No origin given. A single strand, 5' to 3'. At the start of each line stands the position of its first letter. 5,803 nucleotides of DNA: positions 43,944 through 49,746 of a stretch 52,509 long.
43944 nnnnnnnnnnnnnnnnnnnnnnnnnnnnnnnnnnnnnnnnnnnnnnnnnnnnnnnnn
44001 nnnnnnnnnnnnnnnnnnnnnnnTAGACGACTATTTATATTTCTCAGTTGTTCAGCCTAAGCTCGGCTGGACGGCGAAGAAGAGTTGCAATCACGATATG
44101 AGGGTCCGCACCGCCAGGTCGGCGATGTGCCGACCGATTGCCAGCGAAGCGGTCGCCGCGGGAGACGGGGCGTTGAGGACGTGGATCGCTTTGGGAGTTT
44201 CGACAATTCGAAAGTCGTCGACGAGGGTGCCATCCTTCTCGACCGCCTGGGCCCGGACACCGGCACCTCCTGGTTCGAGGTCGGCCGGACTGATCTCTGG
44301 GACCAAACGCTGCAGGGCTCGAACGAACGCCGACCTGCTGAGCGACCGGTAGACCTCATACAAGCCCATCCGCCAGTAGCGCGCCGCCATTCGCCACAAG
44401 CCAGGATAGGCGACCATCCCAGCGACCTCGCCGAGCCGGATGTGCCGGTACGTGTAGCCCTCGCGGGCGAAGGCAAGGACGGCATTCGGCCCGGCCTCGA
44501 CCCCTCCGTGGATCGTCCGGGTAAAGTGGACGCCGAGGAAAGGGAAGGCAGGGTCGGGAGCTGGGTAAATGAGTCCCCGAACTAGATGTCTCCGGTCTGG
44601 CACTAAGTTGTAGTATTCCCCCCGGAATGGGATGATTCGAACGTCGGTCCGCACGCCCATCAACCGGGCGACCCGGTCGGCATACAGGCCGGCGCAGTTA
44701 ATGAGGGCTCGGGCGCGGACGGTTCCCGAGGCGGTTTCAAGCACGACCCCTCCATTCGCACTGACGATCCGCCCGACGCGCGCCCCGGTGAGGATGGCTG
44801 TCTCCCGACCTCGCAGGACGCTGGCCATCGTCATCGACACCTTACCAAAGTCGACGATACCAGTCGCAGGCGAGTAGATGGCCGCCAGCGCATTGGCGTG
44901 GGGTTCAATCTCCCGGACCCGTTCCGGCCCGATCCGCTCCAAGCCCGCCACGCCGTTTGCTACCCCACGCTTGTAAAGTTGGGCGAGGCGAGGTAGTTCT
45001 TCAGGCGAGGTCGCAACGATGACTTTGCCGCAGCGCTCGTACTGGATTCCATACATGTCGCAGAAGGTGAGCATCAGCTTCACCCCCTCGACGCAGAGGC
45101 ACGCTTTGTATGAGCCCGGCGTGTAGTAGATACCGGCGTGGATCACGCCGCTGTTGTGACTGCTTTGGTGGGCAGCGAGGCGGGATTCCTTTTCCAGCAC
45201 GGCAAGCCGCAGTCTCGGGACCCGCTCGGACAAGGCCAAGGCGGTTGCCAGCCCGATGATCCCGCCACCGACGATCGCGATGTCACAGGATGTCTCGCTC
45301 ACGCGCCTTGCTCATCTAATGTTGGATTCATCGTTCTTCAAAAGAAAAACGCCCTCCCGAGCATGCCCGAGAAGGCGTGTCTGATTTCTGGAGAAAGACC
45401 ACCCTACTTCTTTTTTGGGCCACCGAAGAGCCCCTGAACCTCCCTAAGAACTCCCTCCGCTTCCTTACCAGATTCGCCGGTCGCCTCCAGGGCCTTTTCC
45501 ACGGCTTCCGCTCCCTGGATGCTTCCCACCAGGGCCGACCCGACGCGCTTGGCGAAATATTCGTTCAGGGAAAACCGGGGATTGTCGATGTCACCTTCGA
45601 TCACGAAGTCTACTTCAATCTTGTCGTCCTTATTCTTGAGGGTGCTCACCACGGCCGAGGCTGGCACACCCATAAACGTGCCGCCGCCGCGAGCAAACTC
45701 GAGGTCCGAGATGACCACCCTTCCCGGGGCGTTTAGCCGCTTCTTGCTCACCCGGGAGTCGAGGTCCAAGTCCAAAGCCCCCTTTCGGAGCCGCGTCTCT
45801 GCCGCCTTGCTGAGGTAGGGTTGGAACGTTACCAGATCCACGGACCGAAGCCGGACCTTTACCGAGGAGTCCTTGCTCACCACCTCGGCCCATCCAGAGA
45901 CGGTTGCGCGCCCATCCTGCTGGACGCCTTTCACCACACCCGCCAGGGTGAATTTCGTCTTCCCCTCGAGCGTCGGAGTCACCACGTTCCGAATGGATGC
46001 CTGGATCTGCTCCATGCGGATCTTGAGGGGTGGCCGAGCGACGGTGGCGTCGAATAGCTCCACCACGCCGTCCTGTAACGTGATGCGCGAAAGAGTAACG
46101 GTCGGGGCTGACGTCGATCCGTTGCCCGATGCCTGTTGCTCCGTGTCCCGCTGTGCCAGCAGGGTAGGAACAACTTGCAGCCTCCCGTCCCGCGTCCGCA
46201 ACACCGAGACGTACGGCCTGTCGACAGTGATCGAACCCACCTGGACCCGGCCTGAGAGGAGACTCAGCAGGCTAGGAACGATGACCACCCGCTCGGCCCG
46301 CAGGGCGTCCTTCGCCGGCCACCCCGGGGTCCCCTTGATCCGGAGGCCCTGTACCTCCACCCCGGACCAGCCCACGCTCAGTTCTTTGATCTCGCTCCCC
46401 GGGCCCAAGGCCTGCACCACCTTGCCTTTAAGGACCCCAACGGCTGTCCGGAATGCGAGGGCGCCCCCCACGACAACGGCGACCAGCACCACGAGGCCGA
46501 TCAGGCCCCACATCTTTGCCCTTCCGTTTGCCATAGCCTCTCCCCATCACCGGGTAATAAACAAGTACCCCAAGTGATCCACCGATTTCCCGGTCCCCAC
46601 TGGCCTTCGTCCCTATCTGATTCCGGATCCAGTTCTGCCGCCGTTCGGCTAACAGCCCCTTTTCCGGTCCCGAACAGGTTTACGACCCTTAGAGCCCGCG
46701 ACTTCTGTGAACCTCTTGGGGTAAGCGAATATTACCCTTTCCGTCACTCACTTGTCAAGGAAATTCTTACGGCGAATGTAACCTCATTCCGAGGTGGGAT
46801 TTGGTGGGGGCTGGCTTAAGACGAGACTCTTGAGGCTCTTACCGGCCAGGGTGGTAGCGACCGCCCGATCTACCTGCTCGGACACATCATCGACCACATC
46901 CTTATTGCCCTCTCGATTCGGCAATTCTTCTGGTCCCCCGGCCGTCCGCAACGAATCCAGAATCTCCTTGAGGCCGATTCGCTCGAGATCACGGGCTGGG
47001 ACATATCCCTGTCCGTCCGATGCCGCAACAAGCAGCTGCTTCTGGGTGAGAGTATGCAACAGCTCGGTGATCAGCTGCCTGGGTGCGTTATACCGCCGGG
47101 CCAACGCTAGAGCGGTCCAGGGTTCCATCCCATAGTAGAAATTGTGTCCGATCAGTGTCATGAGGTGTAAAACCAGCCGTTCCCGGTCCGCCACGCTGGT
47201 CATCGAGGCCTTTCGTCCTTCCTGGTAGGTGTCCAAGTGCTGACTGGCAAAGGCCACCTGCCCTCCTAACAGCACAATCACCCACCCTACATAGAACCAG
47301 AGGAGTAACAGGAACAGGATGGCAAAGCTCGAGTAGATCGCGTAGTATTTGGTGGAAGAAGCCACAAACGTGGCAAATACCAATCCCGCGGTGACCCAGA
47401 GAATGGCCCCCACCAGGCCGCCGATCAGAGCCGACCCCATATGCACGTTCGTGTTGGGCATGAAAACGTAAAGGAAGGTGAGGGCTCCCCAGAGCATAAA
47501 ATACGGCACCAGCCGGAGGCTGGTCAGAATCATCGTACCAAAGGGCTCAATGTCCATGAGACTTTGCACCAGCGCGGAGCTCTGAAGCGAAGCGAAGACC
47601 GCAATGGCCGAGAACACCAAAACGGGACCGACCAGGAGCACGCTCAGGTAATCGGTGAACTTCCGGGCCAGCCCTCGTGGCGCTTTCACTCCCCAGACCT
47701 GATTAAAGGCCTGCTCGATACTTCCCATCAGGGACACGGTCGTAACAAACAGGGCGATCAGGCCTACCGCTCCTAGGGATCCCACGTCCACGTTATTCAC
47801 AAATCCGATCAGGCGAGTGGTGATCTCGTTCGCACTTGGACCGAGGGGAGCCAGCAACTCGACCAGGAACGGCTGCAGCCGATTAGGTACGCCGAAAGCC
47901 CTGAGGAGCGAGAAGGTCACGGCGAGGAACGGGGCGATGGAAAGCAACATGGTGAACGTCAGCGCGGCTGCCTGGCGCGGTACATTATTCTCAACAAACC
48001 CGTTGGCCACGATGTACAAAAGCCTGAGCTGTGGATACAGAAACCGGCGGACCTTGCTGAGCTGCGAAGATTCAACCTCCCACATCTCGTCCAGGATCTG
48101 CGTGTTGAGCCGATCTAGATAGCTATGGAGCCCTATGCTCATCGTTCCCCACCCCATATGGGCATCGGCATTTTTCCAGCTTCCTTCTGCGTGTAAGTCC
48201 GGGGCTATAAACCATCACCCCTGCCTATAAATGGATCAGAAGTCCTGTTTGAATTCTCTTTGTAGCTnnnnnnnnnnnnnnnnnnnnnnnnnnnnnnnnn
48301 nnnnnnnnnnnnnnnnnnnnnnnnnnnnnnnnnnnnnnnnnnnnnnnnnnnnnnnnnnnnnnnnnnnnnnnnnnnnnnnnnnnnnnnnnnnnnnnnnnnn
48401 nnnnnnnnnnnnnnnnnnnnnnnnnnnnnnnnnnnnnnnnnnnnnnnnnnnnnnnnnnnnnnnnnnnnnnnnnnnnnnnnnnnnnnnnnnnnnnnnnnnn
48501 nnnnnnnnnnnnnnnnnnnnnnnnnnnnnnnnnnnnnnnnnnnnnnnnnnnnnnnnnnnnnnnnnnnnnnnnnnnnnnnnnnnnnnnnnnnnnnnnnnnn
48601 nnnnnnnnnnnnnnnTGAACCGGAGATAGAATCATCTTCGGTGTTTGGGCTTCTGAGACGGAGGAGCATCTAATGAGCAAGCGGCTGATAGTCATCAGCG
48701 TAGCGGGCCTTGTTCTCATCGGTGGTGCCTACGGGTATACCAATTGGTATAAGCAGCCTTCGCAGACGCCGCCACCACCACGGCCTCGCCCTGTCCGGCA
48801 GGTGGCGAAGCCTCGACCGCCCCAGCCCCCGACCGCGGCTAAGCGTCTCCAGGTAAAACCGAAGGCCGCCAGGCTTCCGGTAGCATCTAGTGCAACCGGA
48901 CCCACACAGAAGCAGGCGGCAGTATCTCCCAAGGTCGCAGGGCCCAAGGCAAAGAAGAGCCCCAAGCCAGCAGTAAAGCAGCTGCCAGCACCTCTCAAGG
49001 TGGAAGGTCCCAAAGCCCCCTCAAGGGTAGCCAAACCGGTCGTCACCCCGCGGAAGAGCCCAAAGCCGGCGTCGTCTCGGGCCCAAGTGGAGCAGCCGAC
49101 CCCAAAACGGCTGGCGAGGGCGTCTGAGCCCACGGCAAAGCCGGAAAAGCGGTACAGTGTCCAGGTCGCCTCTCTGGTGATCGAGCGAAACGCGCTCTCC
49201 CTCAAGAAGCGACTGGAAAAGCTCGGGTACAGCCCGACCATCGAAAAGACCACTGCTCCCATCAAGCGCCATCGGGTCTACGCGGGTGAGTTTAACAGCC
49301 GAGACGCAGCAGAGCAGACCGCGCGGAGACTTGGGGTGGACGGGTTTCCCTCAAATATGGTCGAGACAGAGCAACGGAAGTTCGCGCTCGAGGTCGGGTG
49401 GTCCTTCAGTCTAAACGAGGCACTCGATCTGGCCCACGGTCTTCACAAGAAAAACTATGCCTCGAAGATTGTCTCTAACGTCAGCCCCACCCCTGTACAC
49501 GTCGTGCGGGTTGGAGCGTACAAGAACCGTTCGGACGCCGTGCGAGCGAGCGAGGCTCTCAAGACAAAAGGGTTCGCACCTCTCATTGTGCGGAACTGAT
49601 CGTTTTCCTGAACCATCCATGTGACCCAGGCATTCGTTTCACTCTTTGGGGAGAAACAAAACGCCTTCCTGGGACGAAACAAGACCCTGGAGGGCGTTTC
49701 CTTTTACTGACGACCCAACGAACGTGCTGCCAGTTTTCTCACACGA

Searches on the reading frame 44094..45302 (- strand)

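Call 31: search_protein_families(library=pfam, proteins=[window:44094-45302:-], max_evalue=0.001)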
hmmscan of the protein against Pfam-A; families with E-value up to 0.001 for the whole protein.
window:44094-45302:- (403 aa): 3 families
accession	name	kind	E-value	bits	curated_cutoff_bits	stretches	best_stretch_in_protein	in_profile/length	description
PF01266.30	DAO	-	1.6e-57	196.1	27.9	1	7-396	1-353/353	FAD dependent oxidoreductase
PF13450.12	NAD_binding_8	-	8.3e-06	26.4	21.9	1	10-50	1-39/68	NAD(P)-binding Rossmann-like domain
PF06039.21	Mqo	-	9.9e-05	21.5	27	0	5-57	2-56/489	Malate:quinone oxidoreductase (Mqo)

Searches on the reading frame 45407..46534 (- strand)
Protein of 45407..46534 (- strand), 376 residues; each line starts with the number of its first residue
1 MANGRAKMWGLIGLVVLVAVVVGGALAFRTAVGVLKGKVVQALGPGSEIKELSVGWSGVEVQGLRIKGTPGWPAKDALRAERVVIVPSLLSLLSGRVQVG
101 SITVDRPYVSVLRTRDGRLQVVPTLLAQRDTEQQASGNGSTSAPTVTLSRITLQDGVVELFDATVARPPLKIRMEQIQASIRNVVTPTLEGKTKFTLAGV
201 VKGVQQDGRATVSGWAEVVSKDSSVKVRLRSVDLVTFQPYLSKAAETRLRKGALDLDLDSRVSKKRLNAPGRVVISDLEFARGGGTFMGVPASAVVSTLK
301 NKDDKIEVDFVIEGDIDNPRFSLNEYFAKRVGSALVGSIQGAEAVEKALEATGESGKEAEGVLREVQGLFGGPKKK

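Call 31: search_protein_families(library=pfam, proteins=[window:45407-46534:-], max_evalue=0.001)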
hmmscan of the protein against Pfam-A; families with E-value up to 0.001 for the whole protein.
window:45407-46534:- (376 aa): 2 families
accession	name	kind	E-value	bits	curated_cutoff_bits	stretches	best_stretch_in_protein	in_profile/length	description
PF05359.17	DUF748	-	1.3e-34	119.9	50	2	96-324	617-846/1037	Domain of Unknown Function (DUF748)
PF05170.20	AsmA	-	3.8e-06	26.4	29.8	1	4-200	5-207/607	AsmA family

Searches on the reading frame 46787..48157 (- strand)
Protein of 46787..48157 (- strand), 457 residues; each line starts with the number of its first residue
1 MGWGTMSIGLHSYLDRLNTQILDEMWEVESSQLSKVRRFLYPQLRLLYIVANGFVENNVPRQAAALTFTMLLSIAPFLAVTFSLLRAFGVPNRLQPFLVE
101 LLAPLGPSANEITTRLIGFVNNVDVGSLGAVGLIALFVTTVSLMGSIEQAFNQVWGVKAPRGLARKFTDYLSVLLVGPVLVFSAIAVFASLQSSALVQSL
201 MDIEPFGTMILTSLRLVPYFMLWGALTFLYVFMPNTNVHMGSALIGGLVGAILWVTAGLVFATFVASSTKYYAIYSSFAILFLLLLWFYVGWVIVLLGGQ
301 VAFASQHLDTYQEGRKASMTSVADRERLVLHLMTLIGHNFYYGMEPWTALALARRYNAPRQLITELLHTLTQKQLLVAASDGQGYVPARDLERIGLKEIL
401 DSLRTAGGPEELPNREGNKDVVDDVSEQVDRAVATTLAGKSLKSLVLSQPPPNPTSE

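Call 31: search_protein_families(library=pfam, proteins=[window:46787-48157:-], max_evalue=0.001)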
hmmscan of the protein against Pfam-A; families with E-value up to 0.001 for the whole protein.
window:46787-48157:- (457 aa): 2 families
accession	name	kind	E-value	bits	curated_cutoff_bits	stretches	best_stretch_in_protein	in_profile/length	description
PF03631.20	Virul_fac_BrkB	-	1.9e-51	175.7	33.7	1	56-306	2-256/259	Virulence factor BrkB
PF02082.26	Rrf2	-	1.2e-06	29.2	30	1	327-446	6-130/132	Iron-dependent Transcriptional regulator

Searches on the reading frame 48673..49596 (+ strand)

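Call 58: search_protein_families(library=pfam, proteins=[window:48673-49596:+], max_evalue=0.01)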
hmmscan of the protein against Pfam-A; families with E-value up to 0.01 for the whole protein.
window:48673-49596:+ (308 aa): 1 family
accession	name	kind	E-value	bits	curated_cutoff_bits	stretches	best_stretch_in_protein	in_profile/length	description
PF05036.18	SPOR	-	1.9e-20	73.4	21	2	158-225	2-70/76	SPOR domain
